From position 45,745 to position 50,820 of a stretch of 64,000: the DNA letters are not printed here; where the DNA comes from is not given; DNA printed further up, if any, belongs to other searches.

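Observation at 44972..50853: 5.9-kb genomic island abutting the tRNA-His 3' end, bounded by a 12-bp direct repeat of the tRNA terminus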

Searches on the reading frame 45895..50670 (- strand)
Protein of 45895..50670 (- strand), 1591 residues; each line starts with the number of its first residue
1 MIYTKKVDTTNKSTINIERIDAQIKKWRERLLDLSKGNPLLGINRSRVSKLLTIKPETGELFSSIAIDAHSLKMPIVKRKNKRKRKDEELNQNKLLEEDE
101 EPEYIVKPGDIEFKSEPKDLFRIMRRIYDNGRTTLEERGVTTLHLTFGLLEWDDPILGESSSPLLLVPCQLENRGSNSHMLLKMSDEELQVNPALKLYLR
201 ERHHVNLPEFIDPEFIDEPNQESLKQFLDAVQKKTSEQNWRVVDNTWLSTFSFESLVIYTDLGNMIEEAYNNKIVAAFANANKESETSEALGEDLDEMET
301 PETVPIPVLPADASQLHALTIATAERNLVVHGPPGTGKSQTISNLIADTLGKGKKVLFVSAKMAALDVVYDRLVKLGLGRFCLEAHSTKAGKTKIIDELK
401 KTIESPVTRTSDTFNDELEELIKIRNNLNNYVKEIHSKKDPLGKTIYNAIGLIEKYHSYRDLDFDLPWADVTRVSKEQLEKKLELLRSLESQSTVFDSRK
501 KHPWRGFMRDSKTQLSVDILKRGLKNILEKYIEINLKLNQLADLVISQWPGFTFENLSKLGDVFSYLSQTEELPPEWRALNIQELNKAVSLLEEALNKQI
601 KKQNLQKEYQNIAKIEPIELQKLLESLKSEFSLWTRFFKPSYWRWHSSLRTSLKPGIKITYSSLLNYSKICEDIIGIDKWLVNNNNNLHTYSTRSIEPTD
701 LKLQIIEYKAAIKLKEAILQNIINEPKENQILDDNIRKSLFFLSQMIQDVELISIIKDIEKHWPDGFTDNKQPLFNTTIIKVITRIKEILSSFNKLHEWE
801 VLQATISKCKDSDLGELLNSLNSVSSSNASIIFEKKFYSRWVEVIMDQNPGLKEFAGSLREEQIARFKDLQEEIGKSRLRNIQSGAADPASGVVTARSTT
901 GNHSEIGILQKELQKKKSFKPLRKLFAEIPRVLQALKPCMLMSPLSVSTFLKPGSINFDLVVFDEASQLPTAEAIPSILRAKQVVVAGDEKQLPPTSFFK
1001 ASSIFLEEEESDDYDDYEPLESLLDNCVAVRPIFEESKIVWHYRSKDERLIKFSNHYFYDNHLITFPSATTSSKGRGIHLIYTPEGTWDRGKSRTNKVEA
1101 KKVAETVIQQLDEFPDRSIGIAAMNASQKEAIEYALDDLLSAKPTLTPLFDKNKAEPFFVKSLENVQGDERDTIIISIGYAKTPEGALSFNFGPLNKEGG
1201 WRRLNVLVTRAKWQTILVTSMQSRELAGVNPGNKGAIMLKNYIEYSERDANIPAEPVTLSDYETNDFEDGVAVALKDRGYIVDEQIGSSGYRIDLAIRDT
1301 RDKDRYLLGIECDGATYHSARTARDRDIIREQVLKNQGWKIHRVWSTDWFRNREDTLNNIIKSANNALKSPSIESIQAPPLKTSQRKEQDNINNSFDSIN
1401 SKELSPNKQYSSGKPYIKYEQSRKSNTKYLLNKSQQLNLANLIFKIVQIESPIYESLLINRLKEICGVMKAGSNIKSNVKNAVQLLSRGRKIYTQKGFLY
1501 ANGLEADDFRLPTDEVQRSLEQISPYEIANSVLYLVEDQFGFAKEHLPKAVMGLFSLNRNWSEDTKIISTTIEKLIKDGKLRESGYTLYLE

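Call 7: search_protein_families(library=pfam, proteins=[window:45895-50670:-], max_evalue=0.01)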
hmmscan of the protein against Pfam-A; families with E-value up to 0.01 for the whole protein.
window:45895-50670:- (1591 aa): 16 families
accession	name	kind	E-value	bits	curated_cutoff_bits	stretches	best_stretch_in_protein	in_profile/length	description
PF18741.7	MTES_1575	-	2.7e-35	120.7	38.2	1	1267-1362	1-94/96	REase_MTES_1575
PF13195.11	DUF4011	-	2.3e-24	86.6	22.2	1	30-199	1-158/158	Protein of unknown function (DUF4011)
PF13086.12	AAA_11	-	1.9e-19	70.9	27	2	312-476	3-147/257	AAA domain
PF13087.12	AAA_12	-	1.3e-15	57.9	27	1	1042-1220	23-193/195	AAA domain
PF11784.13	DUF3320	-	3.5e-07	30.5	25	1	1438-1477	11-50/50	Protein of unknown function (DUF3320)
PF01443.25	Viral_helicase1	-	4.5e-07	30.3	21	0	328-399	1-68/228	Viral superfamily 1 RNA helicase core domain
PF09848.15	SLFN-g3_helicase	-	2.9e-06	27.2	24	0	327-377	3-55/354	Schlafen group 3, DNA/RNA helicase domain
PF13245.12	AAA_19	-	3.1e-06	27.8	25.1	1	315-369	1-57/134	AAA domain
PF13604.12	AAA_30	-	8.5e-06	26.1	27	0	312-369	3-62/191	AAA domain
PF04480.18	DUF559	-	6.5e-05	23.2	20.6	1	1308-1363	55-107/109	Protein of unknown function (DUF559)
PF20720.3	nSTAND3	-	0.00056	20.1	27.2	1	318-406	10-102/155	Novel STAND NTPase 3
PF13191.12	AAA_16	-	0.0011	20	32.6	1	325-401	24-104/167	AAA ATPase domain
PF00270.35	DEAD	-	0.0028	17.9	26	0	315-404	4-96/167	DEAD/DEAH box helicase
PF01695.23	IstB_IS21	-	0.0055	16.7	24.1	0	314-362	81-129/238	IstB-like ATP binding protein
PF00910.28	RNA_helicase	-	0.0059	17.5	21.5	0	329-352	2-25/105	RNA helicase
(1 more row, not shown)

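Call 8: search_protein_families(library=padloc, proteins=[window:45895-50670:-], max_evalue=0.01)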
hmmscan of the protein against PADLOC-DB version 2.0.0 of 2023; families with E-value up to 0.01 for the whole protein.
window:45895-50670:- (1591 aa): 9 families
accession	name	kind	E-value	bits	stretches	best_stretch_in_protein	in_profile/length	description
PDLC05009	PDC-S37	-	0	1215.5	1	18-1586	4-1542/1550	-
PDLC02194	Hhe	-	2.9e-166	553.3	2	843-1400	1266-1813/1911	-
PDLC03920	MkoA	-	1.2e-28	97.9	2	957-1245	791-1096/1112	-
PDLC03924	MkoC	-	4e-18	62.9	3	1042-1244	776-964/1136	-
PDLC03921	MkoA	-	1.9e-12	43.8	2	287-420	1009-1141/1607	-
PDLC04140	mad8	-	5.4e-08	30.7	1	318-490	19-147/314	mads_8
PDLC02895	DpdJ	-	5.1e-05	18.3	0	1158-1221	396-454/2112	DpdJ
PDLC00104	GajB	-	0.0047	13.7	0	321-371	11-65/574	UrvD helicase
PDLC02196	IetA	-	0.0061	14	0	314-350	112-146/374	-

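Call 25: find_homologous_proteins(query=window:45895-50670:-, max_evalue=1e-30)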
Query window:45895-50670:- (1591 aa): 5885 proteins with E <= 1e-30 among 8000 candidates; the best 120 are listed.
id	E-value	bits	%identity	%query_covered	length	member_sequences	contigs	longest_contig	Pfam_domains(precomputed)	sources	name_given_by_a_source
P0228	0.0e+0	3560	100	100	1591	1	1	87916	PF11784.14,PF13195.12,PF13087.13,PF13086.13,PF01443.25,PF13604.13,PF13245.13,PF18741.8,PF09848.16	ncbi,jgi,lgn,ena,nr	ncbi:DUF3320 domain-containing protein [Patescibacteria group bacterium]|nr:DUF3320 domain-containin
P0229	0.0e+0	1913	55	99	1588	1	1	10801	PF11784.14,PF13195.12,PF04480.19,PF13087.13,PF13086.13,PF13245.13,PF18741.8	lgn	-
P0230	0.0e+0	1910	55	99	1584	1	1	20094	PF11784.14,PF13195.12,PF13087.13,PF13086.13,PF13604.13,PF13245.13,PF18741.8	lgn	-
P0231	0.0e+0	1909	54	99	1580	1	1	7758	PF11784.14,PF13195.12,PF04480.19,PF13087.13,PF13086.13,PF13245.13,PF18741.8,PF13401.13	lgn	-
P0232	0.0e+0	1907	54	99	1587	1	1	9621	PF11784.14,PF13195.12,PF04480.19,PF13087.13,PF13086.13,PF13245.13,PF18741.8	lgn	-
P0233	0.0e+0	1898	55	99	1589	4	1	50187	PF11784.14,PF13195.12,PF13087.13,PF13086.13,PF13604.13,PF13245.13,PF18741.8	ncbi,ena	-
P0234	0.0e+0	1895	54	99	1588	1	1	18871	PF11784.14,PF13195.12,PF13087.13,PF13086.13,PF01443.25,PF13245.13,PF18741.8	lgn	-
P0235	0.0e+0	1889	55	99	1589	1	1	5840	PF11784.14,PF13195.12,PF13087.13,PF13086.13,PF13604.13,PF13245.13,PF18741.8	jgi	-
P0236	0.0e+0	1889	54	100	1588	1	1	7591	PF11784.14,PF13195.12,PF13087.13,PF13086.13,PF01443.25,PF13604.13,PF13245.13,PF18741.8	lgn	-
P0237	0.0e+0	1885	54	100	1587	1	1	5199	PF11784.14,PF13195.12,PF04480.19,PF13087.13,PF13086.13,PF01443.25,PF13604.13,PF13245.13,PF18741.8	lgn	-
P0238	0.0e+0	1874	54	99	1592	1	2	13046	PF11784.14,PF13195.12,PF04480.19,PF13087.13,PF13086.13,PF13604.13,PF13245.13,PF18741.8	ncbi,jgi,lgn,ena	-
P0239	0.0e+0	1873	54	99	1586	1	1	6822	PF11784.14,PF13195.12,PF04480.19,PF13087.13,PF13086.13,PF13604.13,PF13245.13,PF18741.8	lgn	-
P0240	0.0e+0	1871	53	99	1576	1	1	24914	PF11784.14,PF13195.12,PF13087.13,PF13086.13,PF13604.13,PF13245.13,PF18741.8,PF20720.4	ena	-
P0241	0.0e+0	1865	54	99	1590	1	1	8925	PF11784.14,PF13195.12,PF04480.19,PF13087.13,PF13086.13,PF13604.13,PF13245.13,PF18741.8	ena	-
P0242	0.0e+0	1857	53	99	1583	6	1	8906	PF11784.14,PF13195.12,PF13087.13,PF13086.13,PF01443.25,PF13604.13,PF13245.13,PF18741.8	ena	-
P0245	0.0e+0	1846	53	100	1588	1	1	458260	PF11784.14,PF13195.12,PF04480.19,PF13087.13,PF13086.13,PF13245.13,PF18741.8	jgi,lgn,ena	-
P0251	0.0e+0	1817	53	100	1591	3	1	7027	PF11784.14,PF13195.12,PF13087.13,PF13086.13,PF00270.36,PF13245.13,PF18741.8,PF09848.16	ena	-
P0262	0.0e+0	1641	49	99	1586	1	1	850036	PF11784.14,PF13195.12,PF13087.13,PF13086.13,PF01443.25,PF13604.13,PF13245.13,PF18741.8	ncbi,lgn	-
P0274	0.0e+0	1591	48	99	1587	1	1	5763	PF11784.14,PF13195.12,PF13087.13,PF13086.13,PF13245.13,PF18741.8,PF13191.13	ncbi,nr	ncbi:MAG: DUF3320 domain-containing protein [Acidobacteria bacterium]|nr:DUF3320 domain-containing p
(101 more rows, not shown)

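Call 26: find_encoding_contigs(protein=P0233, flank=10000, max_places=2)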
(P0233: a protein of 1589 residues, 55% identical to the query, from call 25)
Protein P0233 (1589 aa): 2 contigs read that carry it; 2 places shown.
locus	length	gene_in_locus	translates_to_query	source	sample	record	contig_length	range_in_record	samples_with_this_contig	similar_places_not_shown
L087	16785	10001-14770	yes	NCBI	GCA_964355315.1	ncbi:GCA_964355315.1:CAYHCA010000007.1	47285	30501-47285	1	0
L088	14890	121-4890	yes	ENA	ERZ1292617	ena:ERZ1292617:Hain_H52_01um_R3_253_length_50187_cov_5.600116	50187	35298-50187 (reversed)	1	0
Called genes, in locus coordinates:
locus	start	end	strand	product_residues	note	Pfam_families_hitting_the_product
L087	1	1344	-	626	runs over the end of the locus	PF01841:Transglut_core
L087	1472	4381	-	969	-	PF00005:ABC_tran (faint), PF02463:SMC_N (faint), PF03193:RsgA_GTPase (faint), PF13175:AAA_15 (faint), PF13476:AAA_23 (faint), PF13555:AAA_29 (faint), PF17760:UvrA_inter, PF17755:UvrA_DNA-bind, +2 more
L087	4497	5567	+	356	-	PF00478:IMPDH, PF01070:FMN_dh (weak), PF01645:Glu_synthase (faint)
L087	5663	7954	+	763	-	-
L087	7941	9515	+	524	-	-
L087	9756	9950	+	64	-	PF12728:HTH_17, PF13411:MerR_1, PF00376:MerR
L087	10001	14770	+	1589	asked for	PF13195:DUF4011, PF13086:AAA_11, PF13245:AAA_19 (faint), PF13604:AAA_30 (faint), PF13086:AAA_11 (weak), PF13087:AAA_12, PF18741:MTES_1575, PF11784:DUF3320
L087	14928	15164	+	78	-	PF11680:DUF3276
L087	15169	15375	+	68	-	PF00570:HRDC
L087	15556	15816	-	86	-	PF01541:GIY-YIG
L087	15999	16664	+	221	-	PF05552:MS_channel_1st_1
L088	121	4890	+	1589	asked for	PF13195:DUF4011, PF13086:AAA_11, PF13245:AAA_19 (faint), PF13604:AAA_30 (faint), PF13086:AAA_11 (weak), PF13087:AAA_12, PF18741:MTES_1575, PF11784:DUF3320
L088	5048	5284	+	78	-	PF11680:DUF3276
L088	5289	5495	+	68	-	PF00570:HRDC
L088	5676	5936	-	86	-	PF01541:GIY-YIG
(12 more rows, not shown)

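Call 27: find_encoding_contigs(protein=P0245, flank=10000, max_places=2)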
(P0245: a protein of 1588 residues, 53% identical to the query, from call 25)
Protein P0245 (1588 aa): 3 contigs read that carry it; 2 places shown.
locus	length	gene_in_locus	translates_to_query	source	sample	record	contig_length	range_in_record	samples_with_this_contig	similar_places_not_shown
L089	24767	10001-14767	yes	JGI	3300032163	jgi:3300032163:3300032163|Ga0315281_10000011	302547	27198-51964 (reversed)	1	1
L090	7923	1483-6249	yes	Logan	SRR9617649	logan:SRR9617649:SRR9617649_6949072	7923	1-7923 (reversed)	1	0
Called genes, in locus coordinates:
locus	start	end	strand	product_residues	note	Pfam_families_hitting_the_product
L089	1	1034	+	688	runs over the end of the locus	PF00270:DEAD (faint), PF04851:ResIII, PF17757:UvrB_inter, PF27431:UvrB_3rd, PF00271:Helicase_C, PF12344:UvrB, PF02151:UVR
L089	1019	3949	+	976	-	PF00005:ABC_tran (faint), PF02463:SMC_N (faint), PF03193:RsgA_GTPase (faint), PF13304:AAA_21 (faint), PF13481:AAA_25 (faint), PF13555:AAA_29 (faint), PF17760:UvrA_inter, PF17755:UvrA_DNA-bind, +2 more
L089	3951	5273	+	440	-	PF01541:GIY-YIG, PF27096:UvrC_M, PF08459:UvrC_RNaseH_dom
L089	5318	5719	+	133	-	PF04020:Phage_holin_4_2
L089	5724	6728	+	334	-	PF01933:CofD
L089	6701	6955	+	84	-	PF03840:SecG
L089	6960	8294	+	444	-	PF00496:SBP_bac_5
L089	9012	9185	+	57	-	-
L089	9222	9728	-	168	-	-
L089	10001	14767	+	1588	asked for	PF13195:DUF4011, PF13086:AAA_11 (weak), PF13245:AAA_19 (faint), PF13086:AAA_11 (weak), PF13087:AAA_12, PF04480:DUF559 (weak), PF18741:MTES_1575, PF11784:DUF3320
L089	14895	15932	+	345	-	-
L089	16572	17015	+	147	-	PF02643:DUF192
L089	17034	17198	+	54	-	-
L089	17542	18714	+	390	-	-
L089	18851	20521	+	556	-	-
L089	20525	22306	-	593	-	PF00009:GTP_EFTU, PF00071:Ras (faint), PF00679:EFG_C, PF06421:LepA_C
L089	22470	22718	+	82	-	PF01541:GIY-YIG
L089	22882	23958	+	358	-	PF00152:tRNA-synt_2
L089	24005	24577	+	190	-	PF08207:EFP_N, PF01132:EFP, PF09285:Elong-fact-P_C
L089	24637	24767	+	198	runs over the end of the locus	-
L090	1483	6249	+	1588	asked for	PF13195:DUF4011, PF13086:AAA_11 (weak), PF13245:AAA_19 (faint), PF13086:AAA_11 (weak), PF13087:AAA_12, PF04480:DUF559 (weak), PF18741:MTES_1575, PF11784:DUF3320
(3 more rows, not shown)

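Call 28: find_encoding_contigs(protein=P0230, flank=10000, max_places=2)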
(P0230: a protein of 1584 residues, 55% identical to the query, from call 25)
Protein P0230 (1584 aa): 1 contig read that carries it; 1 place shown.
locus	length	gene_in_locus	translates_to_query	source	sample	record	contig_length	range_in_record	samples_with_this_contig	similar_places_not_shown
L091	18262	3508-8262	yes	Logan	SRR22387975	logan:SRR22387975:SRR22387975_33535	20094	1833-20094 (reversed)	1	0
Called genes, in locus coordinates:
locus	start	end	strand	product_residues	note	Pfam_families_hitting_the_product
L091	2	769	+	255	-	?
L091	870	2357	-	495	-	PF11074:DUF2779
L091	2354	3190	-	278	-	PF12705:PDDEXK_1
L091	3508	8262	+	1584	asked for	PF13195:DUF4011, PF13086:AAA_11 (weak), PF13245:AAA_19 (faint), PF13604:AAA_30 (faint), PF13086:AAA_11, PF13087:AAA_12, PF18741:MTES_1575, PF11784:DUF3320 (weak)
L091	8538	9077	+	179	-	-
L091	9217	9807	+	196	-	-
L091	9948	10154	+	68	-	PF01022:HTH_5 (weak), PF01047:MarR (weak), PF13412:HTH_24 (weak)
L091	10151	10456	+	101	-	-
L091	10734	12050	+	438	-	PF00587:tRNA-synt_2b, PF03129:HGTP_anticodon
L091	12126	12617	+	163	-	-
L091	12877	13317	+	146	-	PF02381:MraZ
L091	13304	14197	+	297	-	PF01795:Methyltransf_5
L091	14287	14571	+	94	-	-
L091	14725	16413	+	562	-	PF03717:PBP_dimer, PF00905:Transpeptidase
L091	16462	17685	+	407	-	PF08245:Mur_ligase_M, PF02875:Mur_ligase_C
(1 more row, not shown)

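Call 54: search_protein_families(library=pfam, proteins=[L089:14895-15932:+, L089:9222-9728:-, L087:5663-7954:+, L087:7941-9515:+], max_evalue=0.01)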
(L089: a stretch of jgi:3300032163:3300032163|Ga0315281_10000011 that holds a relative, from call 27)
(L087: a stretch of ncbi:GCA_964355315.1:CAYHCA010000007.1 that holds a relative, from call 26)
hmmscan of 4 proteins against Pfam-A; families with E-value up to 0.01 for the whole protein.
L089:14895-15932:+ (345 aa): 0 families

L089:9222-9728:- (168 aa): 0 families

L087:5663-7954:+ (763 aa): 0 families

L087:7941-9515:+ (524 aa): 0 families
